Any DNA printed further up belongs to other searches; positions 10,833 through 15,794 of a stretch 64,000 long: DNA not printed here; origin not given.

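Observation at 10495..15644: RHS toxin without T9SS CTD, overlapped by a mini YD-repeat/T9SS-CTD gene, with no immunity gene visible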

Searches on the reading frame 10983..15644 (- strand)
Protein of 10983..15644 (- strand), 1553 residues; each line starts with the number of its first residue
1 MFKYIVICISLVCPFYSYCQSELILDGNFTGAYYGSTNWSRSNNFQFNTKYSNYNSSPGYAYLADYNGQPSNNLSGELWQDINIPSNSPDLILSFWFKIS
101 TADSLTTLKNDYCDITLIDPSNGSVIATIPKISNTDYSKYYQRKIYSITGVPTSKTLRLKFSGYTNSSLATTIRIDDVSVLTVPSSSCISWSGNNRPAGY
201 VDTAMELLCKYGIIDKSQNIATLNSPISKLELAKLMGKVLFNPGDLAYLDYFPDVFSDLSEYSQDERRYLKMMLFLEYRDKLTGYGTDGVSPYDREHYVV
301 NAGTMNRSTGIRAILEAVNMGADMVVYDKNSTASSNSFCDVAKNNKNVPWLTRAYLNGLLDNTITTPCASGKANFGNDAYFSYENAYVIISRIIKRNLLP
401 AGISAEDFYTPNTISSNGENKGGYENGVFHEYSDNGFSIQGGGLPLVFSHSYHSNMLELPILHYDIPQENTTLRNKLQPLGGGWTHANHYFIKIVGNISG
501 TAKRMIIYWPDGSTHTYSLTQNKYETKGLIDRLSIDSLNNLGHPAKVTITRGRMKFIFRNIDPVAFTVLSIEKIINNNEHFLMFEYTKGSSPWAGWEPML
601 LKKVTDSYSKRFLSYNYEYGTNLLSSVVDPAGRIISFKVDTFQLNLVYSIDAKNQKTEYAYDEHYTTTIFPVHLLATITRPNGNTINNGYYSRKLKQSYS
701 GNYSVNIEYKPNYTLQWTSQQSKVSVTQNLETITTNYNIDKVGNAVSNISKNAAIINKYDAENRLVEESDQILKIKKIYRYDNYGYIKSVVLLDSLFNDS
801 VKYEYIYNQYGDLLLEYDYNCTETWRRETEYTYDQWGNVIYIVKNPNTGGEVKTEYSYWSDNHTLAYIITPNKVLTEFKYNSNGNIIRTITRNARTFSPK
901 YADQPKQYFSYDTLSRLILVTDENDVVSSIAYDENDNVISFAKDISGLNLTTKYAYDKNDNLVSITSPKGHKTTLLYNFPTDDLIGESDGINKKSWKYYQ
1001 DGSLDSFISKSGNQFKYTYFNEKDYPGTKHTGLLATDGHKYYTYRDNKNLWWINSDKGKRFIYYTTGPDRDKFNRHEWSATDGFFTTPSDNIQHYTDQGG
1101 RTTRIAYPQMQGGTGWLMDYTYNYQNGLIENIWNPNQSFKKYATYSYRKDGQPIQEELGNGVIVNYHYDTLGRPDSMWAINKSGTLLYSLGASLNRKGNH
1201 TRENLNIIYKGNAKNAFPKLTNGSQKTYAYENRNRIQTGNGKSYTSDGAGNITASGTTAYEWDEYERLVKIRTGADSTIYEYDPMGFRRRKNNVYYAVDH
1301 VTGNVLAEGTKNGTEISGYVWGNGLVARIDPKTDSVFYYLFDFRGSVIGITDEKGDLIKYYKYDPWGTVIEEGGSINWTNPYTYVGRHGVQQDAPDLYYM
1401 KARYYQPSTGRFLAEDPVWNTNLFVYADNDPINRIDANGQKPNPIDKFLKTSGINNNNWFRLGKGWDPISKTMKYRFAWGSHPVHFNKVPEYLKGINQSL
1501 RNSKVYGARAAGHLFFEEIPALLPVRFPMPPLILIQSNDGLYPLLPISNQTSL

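Call 6: search_protein_families(library=pfam, proteins=[window:10983-15644:-], max_evalue=0.01)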
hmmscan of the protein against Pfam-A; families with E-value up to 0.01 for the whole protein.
window:10983-15644:- (1553 aa): 2 families
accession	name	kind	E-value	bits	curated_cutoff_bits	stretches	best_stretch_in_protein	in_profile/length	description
PF05593.20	RHS_repeat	-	6.3e-17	61.9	22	1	932-971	1-37/38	RHS Repeat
PF03527.20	RHS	-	0.0062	16.8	27.9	0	1336-1372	1-37/38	RHS protein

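Call 7: search_protein_families(library=ncbifam, proteins=[window:10983-15644:-], max_evalue=0.01)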
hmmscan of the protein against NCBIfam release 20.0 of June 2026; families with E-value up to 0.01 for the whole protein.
window:10983-15644:- (1553 aa): 2 families
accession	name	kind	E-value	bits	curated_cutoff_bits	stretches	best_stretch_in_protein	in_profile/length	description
TIGR03696.1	Rhs_assc_core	domain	2e-15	57.1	32.5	1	1363-1440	1-76/76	RHS repeat-associated core domain-containing protein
TIGR01643.1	YD_repeat_2x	repeat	2.8e-14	52.9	15.8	1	951-974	17-40/42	YD repeat-containing protein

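Call 14: list_cluster_members(proteins=[window:10983-15644:-, window:10495-10986:-, window:8576-10423:-])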
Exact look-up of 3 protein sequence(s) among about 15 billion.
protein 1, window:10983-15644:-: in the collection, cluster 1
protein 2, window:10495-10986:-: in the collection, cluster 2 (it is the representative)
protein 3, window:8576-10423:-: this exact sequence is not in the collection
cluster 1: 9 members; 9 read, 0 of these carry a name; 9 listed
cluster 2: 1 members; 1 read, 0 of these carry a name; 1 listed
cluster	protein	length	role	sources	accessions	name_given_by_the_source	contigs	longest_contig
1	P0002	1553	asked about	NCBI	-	-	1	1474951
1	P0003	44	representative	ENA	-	-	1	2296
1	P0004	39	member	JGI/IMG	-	-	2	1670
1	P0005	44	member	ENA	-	-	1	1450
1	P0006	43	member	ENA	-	-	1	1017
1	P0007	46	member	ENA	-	-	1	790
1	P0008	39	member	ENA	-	-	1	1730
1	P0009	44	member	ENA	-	-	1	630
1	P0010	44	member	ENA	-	-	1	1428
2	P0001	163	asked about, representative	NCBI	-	-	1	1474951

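Call 16: find_related_loci(query=window:10983-15644:-, collection=genome_contigs, flank=10000)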
Query window:10983-15644:- (1553 aa) in genome_contigs; peptide patterns used: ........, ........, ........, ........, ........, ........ (x = any residue, [..] = any of these).
30 stretches matched a pattern, but none encodes a relative of the query by tblastn (E <= 1e-3).

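Call 17: find_homologous_proteins(query=window:10983-15644:-, max_evalue=0.00001)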
Query window:10983-15644:- (1553 aa): 29 proteins with E <= 0.00001 among 8000 candidates.
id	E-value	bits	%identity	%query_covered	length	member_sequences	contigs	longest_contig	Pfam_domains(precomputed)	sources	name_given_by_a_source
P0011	0.0e+0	1386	47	92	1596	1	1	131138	PF05593.20,PF25023.2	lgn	-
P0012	0.0e+0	1253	43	93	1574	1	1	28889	PF05593.20,PF25023.2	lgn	-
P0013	0.0e+0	1240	44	92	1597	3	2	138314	PF05593.20,PF25023.2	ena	-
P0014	0.0e+0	1234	43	93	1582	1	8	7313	PF05593.20,PF25023.2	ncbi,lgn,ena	-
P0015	0.0e+0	1195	42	94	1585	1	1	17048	PF25023.2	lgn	-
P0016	0.0e+0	1194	42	99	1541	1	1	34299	PF05593.20,PF25023.2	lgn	-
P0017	0.0e+0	1177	43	92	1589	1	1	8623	PF05593.20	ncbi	-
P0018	0.0e+0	1152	42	93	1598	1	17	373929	PF05593.20,PF25023.2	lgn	-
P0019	0.0e+0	1108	41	94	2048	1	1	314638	PF05593.20,PF07705.18,PF25023.2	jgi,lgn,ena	-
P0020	0.0e+0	1088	41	90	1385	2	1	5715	PF05593.20,PF25023.2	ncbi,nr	ncbi:MAG: hypothetical protein KDE33_12850, partial [Bacteroidetes bacterium]|nr:hypothetical protei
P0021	5.3e-290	984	39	93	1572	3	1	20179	PF05593.20,PF25023.2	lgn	-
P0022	4.7e-187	642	33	92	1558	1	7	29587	PF05593.20,PF25023.2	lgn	-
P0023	3.3e-165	570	31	93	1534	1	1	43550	PF05593.20,PF25023.2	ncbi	-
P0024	1.3e-83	300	29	80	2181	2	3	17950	PF21112.5,PF05593.20,PF13927.13,PF25023.2,PF00395.26,PF20148.5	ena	-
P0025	2.2e-82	295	28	79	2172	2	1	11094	PF05593.20,PF13927.13,PF25023.2,PF20148.5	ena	-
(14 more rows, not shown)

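Call 19: find_encoding_contigs(protein=P0016, flank=8000, max_places=3)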
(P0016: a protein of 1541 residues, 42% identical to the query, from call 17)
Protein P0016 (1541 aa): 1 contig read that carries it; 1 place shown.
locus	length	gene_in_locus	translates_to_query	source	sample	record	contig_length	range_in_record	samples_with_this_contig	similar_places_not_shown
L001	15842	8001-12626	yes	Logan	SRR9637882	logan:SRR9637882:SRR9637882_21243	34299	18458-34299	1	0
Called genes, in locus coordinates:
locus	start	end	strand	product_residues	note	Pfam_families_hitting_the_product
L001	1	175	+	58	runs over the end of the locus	-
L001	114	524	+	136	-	-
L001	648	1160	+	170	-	PF04002:RadC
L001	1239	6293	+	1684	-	-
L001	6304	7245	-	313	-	PF08401:ArdcN, PF18818:MPTase-PolyVal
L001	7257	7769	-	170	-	-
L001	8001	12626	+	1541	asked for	PF05593:RHS_repeat (faint), PF25023:TEN_YD-shell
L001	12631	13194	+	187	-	-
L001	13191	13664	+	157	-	PF25023:TEN_YD-shell (weak), PF05593:RHS_repeat (faint), PF18962:Por_Secre_tail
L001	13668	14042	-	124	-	PF01850:PIN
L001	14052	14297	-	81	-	-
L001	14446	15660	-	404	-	PF17293:Arm-DNA-bind_5, PF13102:Phage_int_SAM_5, PF00589:Phage_integrase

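Call 20: find_encoding_contigs(protein=P0011, flank=8000, max_places=3)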
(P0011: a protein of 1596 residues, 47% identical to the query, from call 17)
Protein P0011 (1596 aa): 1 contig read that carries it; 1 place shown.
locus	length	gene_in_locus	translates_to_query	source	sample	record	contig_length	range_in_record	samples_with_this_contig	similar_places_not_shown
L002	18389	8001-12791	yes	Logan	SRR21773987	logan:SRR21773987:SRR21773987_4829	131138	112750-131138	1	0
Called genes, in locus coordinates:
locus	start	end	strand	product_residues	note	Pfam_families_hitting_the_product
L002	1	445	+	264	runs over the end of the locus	-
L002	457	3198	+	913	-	PF18962:Por_Secre_tail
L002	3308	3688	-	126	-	-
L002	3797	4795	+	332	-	-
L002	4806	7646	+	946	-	PF24595:DUF7619, PF18962:Por_Secre_tail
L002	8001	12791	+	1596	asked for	PF05593:RHS_repeat (faint), PF25023:TEN_YD-shell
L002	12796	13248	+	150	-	-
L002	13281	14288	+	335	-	PF05593:RHS_repeat (faint), PF19190:BACON_2, PF13004:BACON, PF18962:Por_Secre_tail (weak)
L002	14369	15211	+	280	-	-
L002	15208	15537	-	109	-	PF13560:HTH_31 (weak), PF01381:HTH_3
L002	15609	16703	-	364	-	PF13541:ChlI, PF00493:MCM (weak), PF00158:Sigma54_activat (faint), PF01078:Mg_chelatase, PF07728:AAA_5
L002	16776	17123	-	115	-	PF08818:DUF1801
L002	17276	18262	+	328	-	-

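Call 22: find_encoding_contigs(protein=P0013, flank=6000, max_places=2)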
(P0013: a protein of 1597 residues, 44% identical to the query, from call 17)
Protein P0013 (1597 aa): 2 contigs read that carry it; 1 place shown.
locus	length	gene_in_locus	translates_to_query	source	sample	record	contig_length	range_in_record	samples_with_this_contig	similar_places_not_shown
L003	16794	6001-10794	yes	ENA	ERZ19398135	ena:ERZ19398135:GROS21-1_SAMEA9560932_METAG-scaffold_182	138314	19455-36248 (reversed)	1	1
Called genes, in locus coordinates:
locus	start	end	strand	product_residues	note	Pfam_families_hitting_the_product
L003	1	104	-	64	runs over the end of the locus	-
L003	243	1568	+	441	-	PF01935:DUF87 (weak), PF10412:TrwB_AAD_bind (weak)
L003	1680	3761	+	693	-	-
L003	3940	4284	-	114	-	PF18911:PKD_4, PF00801:PKD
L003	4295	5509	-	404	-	PF07494:Reg_prop (faint), PF18962:Por_Secre_tail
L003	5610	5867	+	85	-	PF01381:HTH_3 (weak)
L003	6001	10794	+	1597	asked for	PF05593:RHS_repeat (faint), PF25023:TEN_YD-shell (weak)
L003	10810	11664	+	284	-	PF25019:LRR_R13L1-DRL21 (faint), PF23598:LRR_14 (weak)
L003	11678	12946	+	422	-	PF25023:TEN_YD-shell (faint), PF19408:PKD_6 (weak), PF18962:Por_Secre_tail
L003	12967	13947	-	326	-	-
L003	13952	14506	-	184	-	PF08401:ArdcN (weak)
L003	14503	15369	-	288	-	PF03432:Relaxase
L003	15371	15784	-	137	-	-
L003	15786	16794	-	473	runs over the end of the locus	PF02534:T4SS-DNA_transf, PF10412:TrwB_AAD_bind, PF12696:TraG-D_C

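Call 23: find_encoding_contigs(protein=P0018, flank=6000, max_places=2)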
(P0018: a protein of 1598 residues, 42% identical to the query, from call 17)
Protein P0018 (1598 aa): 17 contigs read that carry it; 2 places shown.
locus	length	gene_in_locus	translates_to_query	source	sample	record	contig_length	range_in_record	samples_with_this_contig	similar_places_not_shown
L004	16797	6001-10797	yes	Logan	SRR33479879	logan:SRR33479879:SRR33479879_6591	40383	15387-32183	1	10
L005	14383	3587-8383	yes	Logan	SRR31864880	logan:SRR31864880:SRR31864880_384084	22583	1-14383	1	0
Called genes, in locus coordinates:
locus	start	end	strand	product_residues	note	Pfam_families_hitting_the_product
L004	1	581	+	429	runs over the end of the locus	PF17293:Arm-DNA-bind_5 (weak), PF13102:Phage_int_SAM_5, PF00589:Phage_integrase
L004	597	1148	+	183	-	-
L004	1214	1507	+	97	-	PF12728:HTH_17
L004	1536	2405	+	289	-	-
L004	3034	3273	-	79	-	-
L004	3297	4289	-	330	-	PF12987:DUF3871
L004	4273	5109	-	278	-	PF13479:AAA_24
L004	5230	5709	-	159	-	-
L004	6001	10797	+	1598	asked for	PF05593:RHS_repeat (faint), PF25023:TEN_YD-shell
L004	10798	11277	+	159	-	PF18962:Por_Secre_tail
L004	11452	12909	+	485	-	PF12161:HsdM_N, PF02384:N6_Mtase, PF07669:Eco57I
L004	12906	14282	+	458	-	PF01420:Methylase_S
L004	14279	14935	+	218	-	-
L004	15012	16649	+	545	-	PF04326:SLFN_AlbA_2, PF13749:HATPase_c_4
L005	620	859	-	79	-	-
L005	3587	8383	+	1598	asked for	PF05593:RHS_repeat (faint), PF25023:TEN_YD-shell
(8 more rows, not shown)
